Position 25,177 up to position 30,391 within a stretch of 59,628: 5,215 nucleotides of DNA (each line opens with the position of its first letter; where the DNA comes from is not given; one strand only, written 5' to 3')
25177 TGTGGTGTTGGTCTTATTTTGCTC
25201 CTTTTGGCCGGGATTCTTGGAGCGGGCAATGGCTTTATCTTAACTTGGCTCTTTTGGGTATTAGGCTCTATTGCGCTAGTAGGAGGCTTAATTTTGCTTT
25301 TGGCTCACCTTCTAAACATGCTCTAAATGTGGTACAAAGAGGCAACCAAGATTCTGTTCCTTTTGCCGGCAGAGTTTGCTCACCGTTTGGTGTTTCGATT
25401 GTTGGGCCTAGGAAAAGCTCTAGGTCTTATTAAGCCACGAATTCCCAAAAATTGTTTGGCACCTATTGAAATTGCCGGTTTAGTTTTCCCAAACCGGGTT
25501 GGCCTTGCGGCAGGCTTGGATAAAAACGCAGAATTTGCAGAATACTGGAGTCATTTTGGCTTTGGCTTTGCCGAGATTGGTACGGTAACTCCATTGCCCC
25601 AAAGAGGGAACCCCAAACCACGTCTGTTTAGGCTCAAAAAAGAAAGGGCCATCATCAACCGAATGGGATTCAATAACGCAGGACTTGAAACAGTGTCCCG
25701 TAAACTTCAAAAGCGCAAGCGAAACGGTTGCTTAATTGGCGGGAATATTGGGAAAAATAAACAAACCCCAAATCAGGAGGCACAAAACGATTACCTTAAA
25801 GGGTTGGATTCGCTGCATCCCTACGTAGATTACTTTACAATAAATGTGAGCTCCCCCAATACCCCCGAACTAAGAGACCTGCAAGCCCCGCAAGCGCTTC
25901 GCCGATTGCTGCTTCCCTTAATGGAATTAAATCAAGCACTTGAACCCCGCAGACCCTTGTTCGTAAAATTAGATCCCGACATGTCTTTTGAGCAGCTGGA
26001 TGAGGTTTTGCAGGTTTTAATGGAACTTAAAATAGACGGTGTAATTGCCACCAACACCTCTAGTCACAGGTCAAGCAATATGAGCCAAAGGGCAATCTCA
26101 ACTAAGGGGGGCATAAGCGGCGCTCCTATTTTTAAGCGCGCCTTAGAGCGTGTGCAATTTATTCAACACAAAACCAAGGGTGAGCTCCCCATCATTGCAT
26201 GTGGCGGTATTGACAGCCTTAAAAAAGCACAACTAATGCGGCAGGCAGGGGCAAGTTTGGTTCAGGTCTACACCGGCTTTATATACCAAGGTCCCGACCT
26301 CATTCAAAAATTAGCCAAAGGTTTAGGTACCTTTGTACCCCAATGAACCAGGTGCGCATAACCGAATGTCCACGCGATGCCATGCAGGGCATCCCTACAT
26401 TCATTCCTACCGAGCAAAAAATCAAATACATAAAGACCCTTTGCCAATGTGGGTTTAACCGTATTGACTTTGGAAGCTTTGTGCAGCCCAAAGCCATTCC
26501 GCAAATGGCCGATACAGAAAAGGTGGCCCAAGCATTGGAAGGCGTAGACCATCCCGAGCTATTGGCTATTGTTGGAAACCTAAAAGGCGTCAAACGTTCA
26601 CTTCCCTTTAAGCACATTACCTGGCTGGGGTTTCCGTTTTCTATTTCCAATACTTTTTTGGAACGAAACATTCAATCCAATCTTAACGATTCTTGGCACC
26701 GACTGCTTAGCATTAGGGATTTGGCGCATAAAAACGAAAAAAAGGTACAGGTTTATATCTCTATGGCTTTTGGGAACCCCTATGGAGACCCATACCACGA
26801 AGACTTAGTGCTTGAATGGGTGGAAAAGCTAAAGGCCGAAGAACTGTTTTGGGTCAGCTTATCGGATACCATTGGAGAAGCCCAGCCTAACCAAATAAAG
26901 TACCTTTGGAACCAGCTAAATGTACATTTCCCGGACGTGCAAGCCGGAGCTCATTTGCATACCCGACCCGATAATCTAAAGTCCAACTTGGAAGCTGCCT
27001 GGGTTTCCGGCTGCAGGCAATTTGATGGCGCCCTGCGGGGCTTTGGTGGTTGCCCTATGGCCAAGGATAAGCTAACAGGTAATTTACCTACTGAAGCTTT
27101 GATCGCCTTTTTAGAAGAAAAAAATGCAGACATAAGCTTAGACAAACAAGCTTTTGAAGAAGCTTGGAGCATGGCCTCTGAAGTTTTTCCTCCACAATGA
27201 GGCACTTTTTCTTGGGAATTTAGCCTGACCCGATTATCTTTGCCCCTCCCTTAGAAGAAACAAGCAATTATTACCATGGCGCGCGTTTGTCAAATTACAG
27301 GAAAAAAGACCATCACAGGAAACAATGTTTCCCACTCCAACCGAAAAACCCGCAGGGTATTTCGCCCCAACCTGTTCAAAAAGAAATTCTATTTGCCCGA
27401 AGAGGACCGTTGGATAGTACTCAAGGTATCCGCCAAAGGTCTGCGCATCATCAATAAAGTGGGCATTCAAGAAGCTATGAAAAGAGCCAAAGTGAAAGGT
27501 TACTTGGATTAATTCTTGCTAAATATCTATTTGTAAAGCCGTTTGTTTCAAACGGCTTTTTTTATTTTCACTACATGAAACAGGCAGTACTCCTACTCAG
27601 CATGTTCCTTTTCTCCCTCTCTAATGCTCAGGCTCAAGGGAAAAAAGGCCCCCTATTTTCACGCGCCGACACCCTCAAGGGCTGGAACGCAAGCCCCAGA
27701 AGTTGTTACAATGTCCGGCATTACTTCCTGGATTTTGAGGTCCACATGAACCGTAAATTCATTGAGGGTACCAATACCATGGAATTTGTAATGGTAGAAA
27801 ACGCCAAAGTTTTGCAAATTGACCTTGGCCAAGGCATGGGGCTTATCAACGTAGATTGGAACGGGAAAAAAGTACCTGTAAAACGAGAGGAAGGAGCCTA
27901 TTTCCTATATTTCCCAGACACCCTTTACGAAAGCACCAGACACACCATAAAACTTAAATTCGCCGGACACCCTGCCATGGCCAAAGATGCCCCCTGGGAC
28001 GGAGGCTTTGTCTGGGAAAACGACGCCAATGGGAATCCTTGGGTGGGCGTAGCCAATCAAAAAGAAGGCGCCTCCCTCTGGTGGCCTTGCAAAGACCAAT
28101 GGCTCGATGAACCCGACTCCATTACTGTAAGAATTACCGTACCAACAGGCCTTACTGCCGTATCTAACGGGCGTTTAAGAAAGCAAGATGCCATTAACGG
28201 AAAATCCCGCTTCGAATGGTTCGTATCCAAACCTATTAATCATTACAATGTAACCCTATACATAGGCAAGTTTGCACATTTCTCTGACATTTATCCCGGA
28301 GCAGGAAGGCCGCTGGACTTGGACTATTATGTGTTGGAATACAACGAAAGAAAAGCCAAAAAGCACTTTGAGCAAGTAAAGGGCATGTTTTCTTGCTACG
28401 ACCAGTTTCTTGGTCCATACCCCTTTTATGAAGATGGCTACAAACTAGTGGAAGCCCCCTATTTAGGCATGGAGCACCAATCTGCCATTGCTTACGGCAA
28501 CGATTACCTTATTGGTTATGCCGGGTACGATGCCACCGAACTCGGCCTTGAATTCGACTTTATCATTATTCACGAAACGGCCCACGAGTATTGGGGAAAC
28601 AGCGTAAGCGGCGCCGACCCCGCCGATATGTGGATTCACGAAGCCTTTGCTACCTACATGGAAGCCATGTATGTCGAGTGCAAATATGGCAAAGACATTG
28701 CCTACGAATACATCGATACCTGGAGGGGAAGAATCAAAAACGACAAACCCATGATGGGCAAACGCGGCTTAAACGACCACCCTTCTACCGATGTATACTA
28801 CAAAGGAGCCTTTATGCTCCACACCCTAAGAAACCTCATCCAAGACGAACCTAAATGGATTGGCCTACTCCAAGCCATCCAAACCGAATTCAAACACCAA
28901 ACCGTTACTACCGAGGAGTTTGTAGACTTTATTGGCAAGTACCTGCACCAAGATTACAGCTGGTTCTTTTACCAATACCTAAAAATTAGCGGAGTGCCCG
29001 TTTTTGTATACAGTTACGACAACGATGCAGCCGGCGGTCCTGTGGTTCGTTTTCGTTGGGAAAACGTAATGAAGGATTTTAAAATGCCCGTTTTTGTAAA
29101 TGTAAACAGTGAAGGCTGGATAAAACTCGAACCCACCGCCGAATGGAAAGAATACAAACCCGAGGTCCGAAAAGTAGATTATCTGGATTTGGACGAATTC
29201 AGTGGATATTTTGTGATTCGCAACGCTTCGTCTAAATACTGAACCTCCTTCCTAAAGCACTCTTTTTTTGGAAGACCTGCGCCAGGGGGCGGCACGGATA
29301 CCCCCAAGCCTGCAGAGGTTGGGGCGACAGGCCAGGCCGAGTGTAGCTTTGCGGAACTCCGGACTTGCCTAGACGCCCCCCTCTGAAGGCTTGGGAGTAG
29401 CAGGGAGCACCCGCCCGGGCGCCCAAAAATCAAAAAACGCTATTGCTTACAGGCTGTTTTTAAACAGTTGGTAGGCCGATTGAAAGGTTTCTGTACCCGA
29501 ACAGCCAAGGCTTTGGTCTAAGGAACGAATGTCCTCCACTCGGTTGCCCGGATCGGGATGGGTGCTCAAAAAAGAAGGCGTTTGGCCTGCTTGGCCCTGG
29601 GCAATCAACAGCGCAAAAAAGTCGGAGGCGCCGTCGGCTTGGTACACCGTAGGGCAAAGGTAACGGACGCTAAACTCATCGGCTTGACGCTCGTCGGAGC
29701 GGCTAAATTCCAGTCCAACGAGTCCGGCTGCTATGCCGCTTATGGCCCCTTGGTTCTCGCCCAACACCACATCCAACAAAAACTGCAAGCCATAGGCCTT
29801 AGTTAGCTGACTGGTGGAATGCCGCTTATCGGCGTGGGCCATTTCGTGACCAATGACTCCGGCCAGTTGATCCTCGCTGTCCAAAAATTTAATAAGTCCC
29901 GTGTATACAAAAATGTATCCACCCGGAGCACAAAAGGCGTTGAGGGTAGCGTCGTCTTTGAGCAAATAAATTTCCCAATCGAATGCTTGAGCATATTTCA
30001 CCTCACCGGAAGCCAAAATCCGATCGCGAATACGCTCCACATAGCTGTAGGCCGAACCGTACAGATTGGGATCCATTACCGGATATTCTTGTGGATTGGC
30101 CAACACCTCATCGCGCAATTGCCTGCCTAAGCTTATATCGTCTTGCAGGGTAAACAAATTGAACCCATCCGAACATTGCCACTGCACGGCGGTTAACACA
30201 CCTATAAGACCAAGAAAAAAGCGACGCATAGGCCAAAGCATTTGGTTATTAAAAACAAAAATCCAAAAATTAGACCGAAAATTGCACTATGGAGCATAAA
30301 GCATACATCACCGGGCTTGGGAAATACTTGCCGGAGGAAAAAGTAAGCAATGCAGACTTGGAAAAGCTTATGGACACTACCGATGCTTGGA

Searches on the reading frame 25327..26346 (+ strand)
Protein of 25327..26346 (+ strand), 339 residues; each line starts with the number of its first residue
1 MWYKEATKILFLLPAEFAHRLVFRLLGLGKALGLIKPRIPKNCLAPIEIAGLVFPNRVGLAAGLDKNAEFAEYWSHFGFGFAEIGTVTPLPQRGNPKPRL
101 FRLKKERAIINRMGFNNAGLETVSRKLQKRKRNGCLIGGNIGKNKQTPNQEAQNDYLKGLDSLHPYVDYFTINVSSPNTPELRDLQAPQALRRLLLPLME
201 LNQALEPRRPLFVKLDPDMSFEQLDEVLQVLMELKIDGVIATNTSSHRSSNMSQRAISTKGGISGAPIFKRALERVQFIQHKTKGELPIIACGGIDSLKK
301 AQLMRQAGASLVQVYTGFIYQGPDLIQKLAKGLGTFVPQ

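Call 69: search_protein_families(library=pfam, proteins=[window:25327-26346:+], max_evalue=0.00001)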
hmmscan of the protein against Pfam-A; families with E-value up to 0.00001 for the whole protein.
window:25327-26346:+ (339 aa): 1 family
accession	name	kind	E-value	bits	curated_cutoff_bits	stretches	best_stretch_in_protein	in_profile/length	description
PF01180.27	DHO_dh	-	4e-74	249.8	27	1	48-335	5-289/291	Dihydroorotate dehydrogenase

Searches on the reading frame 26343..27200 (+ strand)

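Call 69: search_protein_families(library=pfam, proteins=[window:26343-27200:+], max_evalue=0.00001)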
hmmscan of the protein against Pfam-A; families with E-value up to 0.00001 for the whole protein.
window:26343-27200:+ (285 aa): 1 family
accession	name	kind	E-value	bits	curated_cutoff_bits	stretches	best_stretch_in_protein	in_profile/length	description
PF00682.25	HMGL-like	-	1.2e-18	67.9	29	1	10-274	9-256/260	HMGL-like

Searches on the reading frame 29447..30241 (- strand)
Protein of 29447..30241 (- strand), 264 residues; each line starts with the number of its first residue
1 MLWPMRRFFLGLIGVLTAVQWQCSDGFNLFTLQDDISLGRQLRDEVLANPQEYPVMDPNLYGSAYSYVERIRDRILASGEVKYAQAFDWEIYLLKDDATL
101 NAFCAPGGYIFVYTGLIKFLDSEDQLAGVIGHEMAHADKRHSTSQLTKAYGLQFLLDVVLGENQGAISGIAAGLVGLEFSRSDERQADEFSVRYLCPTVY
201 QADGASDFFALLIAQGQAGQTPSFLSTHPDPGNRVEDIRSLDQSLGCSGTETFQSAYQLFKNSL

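Call 58: find_encoding_contigs(protein=window:29447-30241:-, flank=3000, max_places=10)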
Protein window:29447-30241:- (264 aa): 3 contigs read that carry it; 2 places shown.
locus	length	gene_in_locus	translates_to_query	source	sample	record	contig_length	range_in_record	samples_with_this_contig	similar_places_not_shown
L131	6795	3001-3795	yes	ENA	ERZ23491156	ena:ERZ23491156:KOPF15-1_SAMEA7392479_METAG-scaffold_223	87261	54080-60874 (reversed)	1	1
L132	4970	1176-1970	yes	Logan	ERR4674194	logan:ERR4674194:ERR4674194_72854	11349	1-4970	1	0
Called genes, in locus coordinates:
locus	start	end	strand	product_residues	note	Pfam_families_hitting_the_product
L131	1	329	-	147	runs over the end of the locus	PF04241:DUF423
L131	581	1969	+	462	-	PF03435:Sacchrp_dh_NADP, PF16653:Sacchrp_dh_C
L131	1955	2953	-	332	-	PF00195:Chal_sti_synt_N, PF08545:ACP_syn_III, PF08541:ACP_syn_III_C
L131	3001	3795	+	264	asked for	PF01435:Peptidase_M48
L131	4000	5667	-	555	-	PF01433:Peptidase_M1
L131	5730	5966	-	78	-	PF00830:Ribosomal_L28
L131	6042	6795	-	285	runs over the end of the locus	PF00682:HMGL-like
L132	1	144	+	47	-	?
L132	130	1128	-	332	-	PF00195:Chal_sti_synt_N, PF08545:ACP_syn_III, PF08541:ACP_syn_III_C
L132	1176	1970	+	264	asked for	PF01435:Peptidase_M48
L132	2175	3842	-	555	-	PF01433:Peptidase_M1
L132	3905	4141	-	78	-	PF00830:Ribosomal_L28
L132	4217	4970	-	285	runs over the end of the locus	PF00682:HMGL-like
